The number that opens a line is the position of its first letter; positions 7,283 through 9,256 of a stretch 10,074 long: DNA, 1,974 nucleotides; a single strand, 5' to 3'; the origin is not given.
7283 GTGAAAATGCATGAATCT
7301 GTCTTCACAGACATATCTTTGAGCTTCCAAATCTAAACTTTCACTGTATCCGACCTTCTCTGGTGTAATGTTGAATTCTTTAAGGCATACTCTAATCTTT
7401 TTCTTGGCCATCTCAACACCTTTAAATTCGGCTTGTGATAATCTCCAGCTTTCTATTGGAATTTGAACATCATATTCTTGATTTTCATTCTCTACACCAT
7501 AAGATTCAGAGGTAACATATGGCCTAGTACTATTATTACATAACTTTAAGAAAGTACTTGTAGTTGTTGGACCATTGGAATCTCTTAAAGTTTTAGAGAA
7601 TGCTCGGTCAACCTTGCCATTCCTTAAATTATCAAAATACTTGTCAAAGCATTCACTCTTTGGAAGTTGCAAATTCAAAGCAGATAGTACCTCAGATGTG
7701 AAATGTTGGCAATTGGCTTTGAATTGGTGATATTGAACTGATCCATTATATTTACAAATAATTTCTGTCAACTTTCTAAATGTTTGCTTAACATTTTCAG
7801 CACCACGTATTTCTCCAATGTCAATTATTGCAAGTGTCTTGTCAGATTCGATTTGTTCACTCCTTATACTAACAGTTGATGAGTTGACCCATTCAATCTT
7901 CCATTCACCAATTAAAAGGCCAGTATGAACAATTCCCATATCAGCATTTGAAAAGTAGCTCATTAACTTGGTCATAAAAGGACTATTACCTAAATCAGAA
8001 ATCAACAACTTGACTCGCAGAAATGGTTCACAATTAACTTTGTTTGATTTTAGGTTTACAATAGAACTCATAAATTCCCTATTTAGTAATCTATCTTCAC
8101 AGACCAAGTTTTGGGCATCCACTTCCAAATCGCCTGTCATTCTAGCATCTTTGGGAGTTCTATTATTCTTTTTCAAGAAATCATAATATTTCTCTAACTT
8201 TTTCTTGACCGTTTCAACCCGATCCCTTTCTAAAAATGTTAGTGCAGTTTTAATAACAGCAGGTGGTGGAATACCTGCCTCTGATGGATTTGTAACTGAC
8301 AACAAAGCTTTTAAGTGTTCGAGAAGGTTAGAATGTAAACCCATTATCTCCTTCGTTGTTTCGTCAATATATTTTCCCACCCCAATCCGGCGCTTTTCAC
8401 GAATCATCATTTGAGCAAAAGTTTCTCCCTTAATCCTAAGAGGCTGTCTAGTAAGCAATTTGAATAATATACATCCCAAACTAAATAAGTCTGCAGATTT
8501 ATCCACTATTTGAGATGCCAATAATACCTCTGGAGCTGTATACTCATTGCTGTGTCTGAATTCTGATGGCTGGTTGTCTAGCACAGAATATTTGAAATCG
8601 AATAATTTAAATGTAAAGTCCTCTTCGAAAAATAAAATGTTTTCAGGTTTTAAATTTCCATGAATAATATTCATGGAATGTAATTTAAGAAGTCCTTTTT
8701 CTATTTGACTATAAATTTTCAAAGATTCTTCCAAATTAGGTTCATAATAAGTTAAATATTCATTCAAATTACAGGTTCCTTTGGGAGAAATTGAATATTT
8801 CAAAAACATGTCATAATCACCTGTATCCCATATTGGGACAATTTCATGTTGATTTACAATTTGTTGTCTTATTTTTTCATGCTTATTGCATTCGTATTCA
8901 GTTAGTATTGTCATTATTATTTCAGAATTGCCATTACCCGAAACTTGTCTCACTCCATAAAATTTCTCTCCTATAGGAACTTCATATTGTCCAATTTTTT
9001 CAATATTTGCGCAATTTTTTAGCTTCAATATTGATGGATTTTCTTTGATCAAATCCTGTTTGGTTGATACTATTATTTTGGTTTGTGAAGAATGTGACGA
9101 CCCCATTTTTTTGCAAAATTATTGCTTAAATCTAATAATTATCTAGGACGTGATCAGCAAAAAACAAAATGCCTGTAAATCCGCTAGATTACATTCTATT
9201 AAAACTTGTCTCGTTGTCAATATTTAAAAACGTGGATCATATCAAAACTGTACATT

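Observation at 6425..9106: Unrecognised fusion: myristoylated pseudokinase plus two tandem PPPDE/DeSI-like thiol-peptidase domains in one 893-aa protein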

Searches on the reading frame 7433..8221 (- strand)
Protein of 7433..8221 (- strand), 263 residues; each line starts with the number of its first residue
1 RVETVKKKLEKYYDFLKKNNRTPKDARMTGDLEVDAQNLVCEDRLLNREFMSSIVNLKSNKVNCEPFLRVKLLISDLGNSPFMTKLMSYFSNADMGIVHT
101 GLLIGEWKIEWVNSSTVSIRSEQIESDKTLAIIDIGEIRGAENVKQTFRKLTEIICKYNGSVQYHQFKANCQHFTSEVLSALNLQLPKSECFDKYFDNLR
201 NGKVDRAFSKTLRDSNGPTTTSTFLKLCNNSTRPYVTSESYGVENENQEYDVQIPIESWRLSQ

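Call 10: search_protein_families(library=pfam, proteins=[window:7433-8221:-], max_evalue=1)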
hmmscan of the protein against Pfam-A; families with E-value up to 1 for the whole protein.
seq(263 aa): 2 families
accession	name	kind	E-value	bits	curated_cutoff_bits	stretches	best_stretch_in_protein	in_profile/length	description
PF05903.20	Peptidase_C97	-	2.1e-05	24.8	29.2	1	70-182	3-121/151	PPPDE putative peptidase domain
PF04970.19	LRAT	-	0.044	14.5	24.3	1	122-178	58-114/120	Lecithin retinol acyltransferase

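Call 11: find_homologous_proteins(query=A1, max_evalue=0.01)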
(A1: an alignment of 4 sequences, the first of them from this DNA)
Query A1 (4 sequences) (263 aa, profile of the alignment): 12 proteins with E <= 0.01 among 6837 candidates.
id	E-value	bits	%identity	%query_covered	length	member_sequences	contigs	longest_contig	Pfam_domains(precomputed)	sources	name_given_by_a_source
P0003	1.8e-149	516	38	80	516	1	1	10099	-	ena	-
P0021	4.9e-103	363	44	79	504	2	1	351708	-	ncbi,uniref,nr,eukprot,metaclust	ncbi:predicted protein [Naegleria gruberi]|uniref:Predicted protein n=1 Tax=Naegleria gruberi TaxID=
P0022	2.1e-97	345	46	69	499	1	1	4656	-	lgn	-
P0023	4.9e-82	294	34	81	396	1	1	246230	-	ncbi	ncbi:hypothetical protein ABK040_006283 [Willaertia magna]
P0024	4.3e-76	275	34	80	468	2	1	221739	-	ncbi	ncbi:hypothetical protein ABK040_011177 [Willaertia magna]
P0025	1.3e-75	273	40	62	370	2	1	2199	-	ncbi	ncbi:predicted protein, partial [Naegleria gruberi]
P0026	1.9e-64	237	34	67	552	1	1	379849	-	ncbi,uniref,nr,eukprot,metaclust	ncbi:predicted protein [Naegleria gruberi]|uniref:Predicted protein n=1 Tax=Naegleria gruberi TaxID=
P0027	1.7e-33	135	33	65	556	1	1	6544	-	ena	-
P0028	2.3e-12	65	27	54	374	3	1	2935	-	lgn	-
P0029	3.9e-6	45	39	18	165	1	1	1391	-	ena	-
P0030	3.5e-4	38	25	61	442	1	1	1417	PF00536.38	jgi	jgi:hypothetical protein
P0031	8.2e-4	37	23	47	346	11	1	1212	-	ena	-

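Call 17: find_encoding_contigs(protein=P0025, flank=5000, max_places=4)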
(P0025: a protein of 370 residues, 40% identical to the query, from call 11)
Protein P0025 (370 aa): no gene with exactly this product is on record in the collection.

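Call 25: search_protein_families(library=pfam, proteins=[P0021, P0023, P0024, P0026, P0027, P0028, P0030, P0031, P0025], max_evalue=0.1)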
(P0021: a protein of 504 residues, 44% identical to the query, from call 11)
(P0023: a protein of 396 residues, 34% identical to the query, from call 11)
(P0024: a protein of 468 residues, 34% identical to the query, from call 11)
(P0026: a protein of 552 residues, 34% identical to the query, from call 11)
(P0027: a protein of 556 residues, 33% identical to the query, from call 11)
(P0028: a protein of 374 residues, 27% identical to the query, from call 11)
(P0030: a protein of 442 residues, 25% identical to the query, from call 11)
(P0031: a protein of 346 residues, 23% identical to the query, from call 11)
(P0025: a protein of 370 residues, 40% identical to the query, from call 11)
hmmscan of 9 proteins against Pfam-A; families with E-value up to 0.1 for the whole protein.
P0021 (504 aa): 0 families

P0023 (396 aa): 2 families
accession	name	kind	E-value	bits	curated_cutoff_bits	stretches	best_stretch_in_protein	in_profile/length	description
PF07795.16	DUF1635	-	0.017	15.5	27.2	1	8-86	78-148/223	Protein of unknown function (DUF1635)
PF05608.18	RTE1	-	0.043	14.3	29.4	0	205-252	84-131/149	RTE1-like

P0024 (468 aa): 1 family
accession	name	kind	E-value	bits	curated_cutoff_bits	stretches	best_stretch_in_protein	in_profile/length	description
PF16133.10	DUF4844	-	0.036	14.7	25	0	305-362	46-104/117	Domain of unknown function (DUF4844)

P0026 (552 aa): 0 families

P0027 (556 aa): 2 families
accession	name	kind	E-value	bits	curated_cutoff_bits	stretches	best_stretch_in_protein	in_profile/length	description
PF04970.19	LRAT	-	0.082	13.6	24.3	0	311-339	85-113/120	Lecithin retinol acyltransferase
PF14178.11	YppF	-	0.088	13.2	24.7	0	410-445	9-43/59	YppF-like protein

P0028 (374 aa): 1 family
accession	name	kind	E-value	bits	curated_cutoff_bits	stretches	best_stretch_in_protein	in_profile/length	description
PF05903.20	Peptidase_C97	-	0.011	16.1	29.2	1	193-243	74-122/151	PPPDE putative peptidase domain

P0030 (442 aa): 3 families
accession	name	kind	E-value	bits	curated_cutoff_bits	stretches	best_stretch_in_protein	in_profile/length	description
PF00536.37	SAM_1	-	3.6e-06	27.7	23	1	5-74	2-63/64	SAM domain (Sterile alpha motif)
PF07647.24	SAM_2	-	0.00015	22.3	20.5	1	6-75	4-66/66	SAM domain (Sterile alpha motif)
PF08272.16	Zn_Ribbon_Topo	-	0.0099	16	25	1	76-90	5-19/41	Topoisomerase I zinc-ribbon-like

P0031 (346 aa): 3 families
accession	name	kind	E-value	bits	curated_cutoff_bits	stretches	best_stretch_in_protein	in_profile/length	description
PF05903.20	Peptidase_C97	-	0.0056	17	29.2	1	212-248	87-122/151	PPPDE putative peptidase domain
PF00427.26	PBS_linker_poly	-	0.028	14.9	28.7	1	15-78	23-83/126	Phycobilisome Linker polypeptide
PF04970.19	LRAT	-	0.079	13.7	24.3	0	227-243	98-114/120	Lecithin retinol acyltransferase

P0025 (370 aa): 1 family
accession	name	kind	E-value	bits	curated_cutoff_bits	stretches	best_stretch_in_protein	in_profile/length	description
PF12964.13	DUF3853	-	0.02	15.5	22.1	1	24-61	2-38/97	Protein of unknown function (DUF3853)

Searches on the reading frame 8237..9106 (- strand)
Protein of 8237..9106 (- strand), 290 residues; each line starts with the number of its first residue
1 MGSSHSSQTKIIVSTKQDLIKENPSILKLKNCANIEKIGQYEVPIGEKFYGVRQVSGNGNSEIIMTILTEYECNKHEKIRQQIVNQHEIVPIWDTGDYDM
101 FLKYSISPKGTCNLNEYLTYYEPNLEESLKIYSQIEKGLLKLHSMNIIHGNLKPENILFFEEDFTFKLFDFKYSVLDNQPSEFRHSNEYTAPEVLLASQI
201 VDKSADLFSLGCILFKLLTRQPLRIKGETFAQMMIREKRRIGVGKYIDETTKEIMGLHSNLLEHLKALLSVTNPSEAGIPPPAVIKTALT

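Call 20: search_solved_structures(query=window:8237-9106:-, max_evalue=0.001, show_alignments=2)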
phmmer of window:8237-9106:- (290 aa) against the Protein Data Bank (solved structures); distinct sequences matched with E-value up to 0.001: 1374 (the best 60 are shown).
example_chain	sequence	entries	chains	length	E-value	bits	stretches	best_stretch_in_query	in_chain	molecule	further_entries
5yks_A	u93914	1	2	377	4.1e-15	59.4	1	82-224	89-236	SNF-related serine/threonine-protein kinase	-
3eb0_A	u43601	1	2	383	1e-11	48.3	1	131-239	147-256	Putative uncharacterized protein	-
9ymt_A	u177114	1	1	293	1.3e-11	47.9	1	89-238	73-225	Serine/Threonine Kinase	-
4eqm_A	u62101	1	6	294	1.3e-11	47.9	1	89-238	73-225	Protein kinase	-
6rfo_A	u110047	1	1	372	1.3e-11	47.9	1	133-223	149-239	Mitogen-activated protein kinase 1,Mitogen-activated protein kinase 14,Mitogen-activated p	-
2phk_A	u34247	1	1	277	2.6e-11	46.9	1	75-223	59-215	PHOSPHORYLASE KINASE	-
1phk_A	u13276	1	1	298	3.2e-11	46.6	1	75-223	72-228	PHOSPHORYLASE KINASE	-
4e5a_X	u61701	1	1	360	4e-11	46.3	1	132-223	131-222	Mitogen-activated protein kinase 14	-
3lij_A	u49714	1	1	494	4.4e-11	46.2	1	124-247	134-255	Calcium/calmodulin dependent protein kinase with a kinase domain and 4 calmodulin like EF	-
2z7q_A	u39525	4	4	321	4.7e-11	46.1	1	126-251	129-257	Ribosomal protein S6 kinase alpha-1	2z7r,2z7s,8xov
1ql6_A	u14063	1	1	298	4.8e-11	46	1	75-223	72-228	PHOSPHORYLASE KINASE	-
2ghl_A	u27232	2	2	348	5.3e-11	45.9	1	132-223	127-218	Mitogen-activated protein kinase 14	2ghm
6dtl_A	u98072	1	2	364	5.3e-11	45.9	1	95-225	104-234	Mitogen-activated protein kinase 6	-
5ci6_A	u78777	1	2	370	5.5e-11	45.9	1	95-224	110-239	Mitogen-activated protein kinase 6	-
1yw2_A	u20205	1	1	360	5.6e-11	45.8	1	132-223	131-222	Mitogen-activated protein kinase 14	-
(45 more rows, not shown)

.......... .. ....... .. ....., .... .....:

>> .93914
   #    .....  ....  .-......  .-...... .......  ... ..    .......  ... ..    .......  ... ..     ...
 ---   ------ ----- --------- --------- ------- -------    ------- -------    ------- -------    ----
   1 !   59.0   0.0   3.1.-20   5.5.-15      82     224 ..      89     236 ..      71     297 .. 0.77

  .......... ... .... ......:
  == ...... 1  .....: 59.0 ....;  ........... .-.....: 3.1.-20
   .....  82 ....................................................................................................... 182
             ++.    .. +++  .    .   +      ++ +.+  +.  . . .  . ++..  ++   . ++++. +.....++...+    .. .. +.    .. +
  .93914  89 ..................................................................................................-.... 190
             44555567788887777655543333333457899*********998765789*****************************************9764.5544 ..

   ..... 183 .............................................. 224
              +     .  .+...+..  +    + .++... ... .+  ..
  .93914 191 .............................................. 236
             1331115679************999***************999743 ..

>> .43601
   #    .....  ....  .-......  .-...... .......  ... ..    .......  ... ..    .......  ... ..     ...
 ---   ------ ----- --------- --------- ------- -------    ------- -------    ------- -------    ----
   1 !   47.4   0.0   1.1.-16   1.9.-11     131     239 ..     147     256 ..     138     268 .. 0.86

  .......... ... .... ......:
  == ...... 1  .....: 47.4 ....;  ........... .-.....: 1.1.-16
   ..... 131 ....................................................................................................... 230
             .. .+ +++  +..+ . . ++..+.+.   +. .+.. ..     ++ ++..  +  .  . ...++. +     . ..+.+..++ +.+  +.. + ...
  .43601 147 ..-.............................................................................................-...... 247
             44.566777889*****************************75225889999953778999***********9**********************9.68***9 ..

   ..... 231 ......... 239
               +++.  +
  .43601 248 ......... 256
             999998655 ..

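Call 44: find_homologous_proteins(query=window:8237-9106:-, max_evalue=0.00001)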
Query window:8237-9106:- (290 aa): 2 proteins with E <= 0.00001 among 673 candidates.
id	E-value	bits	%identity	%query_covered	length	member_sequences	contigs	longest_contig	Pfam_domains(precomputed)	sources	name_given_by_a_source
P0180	2.7e-9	55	39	41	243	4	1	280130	PF07714.24,PF00069.32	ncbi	ncbi:kinase-like protein [Neocallimastix sp. 'constans']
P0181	3.8e-8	51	43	31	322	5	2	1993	PF07714.24,PF00069.32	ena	-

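Call 60: predict_structure(alignment_id=A8)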
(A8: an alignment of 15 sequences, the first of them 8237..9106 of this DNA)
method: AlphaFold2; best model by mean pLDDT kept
length: 290 residues; sequences in the alignment: 15
mean_pLDDT: 69.5   pTM: 0.70
mean pLDDT of the five models: 69.5, 68.7, 67.7, 66.9, 64.4
residues with pLDDT >= 90: 71; 70-90: 89; 50-70: 60; < 50: 70
segments of 3 or more residues with pLDDT < 50: 1-34, 46-49, 257-262, 270-290
pLDDT, mean of each block of 10 residues (from residue 1): 31 31 35 53 54 54 79 84 89 67 75 93 92 96 94 94 94 84 74 75 89 89 75 71 66 54 49 40 34
secondary structure, 60 per line:
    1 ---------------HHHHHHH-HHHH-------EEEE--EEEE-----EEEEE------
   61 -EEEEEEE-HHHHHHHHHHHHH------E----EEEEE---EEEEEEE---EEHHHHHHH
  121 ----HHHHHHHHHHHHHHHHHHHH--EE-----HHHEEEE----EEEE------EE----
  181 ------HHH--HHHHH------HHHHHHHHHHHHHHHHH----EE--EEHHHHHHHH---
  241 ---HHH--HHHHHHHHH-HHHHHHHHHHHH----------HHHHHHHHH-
elements in order: H16-22 H24-27 E35-38 E41-44 E50-54 E62-68 H70-82 E94-98 E102-108 H114-120 H125-144 E157-160 E165-168 H192-196 H203-219 H230-237 H249-257 H259-270 H281-289

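Call 67: fold_search(model_id=the predicted structure, library=pdb)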
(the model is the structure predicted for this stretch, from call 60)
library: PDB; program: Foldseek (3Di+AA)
matches with E <= 10: 2000; with E <= 0.001: 1999
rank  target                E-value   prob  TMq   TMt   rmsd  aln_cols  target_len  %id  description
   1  8dqt                  6.1e-13  1.00  0.62  0.62   6.6       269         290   21  Human PDK1 kinase domain in complex with Valsartan (released 2023-06-21)
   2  4krd_A                8.7e-13  1.00  0.59  0.59   7.7       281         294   18  Crystal Structure of Pho85-Pcl10 Complex (released 2013-09-18)
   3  4ftt                  1.0e-12  1.00  0.59  0.63   5.7       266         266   19  Crystal Structure of the CHK1 (released 2012-08-22)
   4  9cmz_A                1.1e-12  1.00  0.61  0.63   6.2       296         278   19  Crystal Structure of Cdk-related protein kinase 6 (PK6) from Plasmodium falciparum in complex with inhibitor KG2-051 (released 2024-07-24)
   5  7cga_A                1.1e-12  1.00  0.58  0.49   8.8       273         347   19  Crystal structure of human unphosphorylated p38gamma (released 2021-06-30)
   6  6una_B                1.1e-12  1.00  0.57  0.51   9.3       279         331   19  Crystal structure of inactive p38gamma (released 2019-12-18)
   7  7kx6_A                1.2e-12  1.00  0.61  0.68   3.9       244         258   20  Crystal structure of DCLK1-KD in complex with XMD8-85 (released 2021-09-22)
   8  7sui                  1.2e-12  1.00  0.57  0.62   6.7       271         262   18  Structure of CHK1 10-pt. mutant complex with LRRK2 inhibitor 22 (released 2022-01-12)
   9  4fsy                  1.3e-12  1.00  0.60  0.65   5.4       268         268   20  Crystal Structure of the CHK1 (released 2012-08-22)
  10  4ftk                  1.3e-12  1.00  0.59  0.64   5.5       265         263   19  Crystal Structure of the CHK1 (released 2012-08-22)
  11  7suj_A                1.3e-12  1.00  0.61  0.68   5.6       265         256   18  Structure of CHK1 10-pt. mutant complex with LRRK2 inhibitor 24 (released 2022-01-12)
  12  2brn                  1.3e-12  1.00  0.57  0.61   6.6       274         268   20  Structure-based Design of Novel Chk1 Inhibitors: Insights into Hydrogen Bonding and Protein-Ligand Affinity (released 2005-05-12)
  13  4ft5                  1.4e-12  1.00  0.58  0.63   6.7       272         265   19  Crystal Structure of the CHK1 (released 2012-08-22)
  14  2brg                  1.4e-12  1.00  0.57  0.63   6.2       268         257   19  Structure-based Design of Novel Chk1 Inhibitors: Insights into Hydrogen Bonding and Protein-Ligand Affinity (released 2005-05-12)
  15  1cm8_A                1.5e-12  1.00  0.59  0.52   9.4       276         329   19  PHOSPHORYLATED MAP KINASE P38-GAMMA (released 2000-05-17)
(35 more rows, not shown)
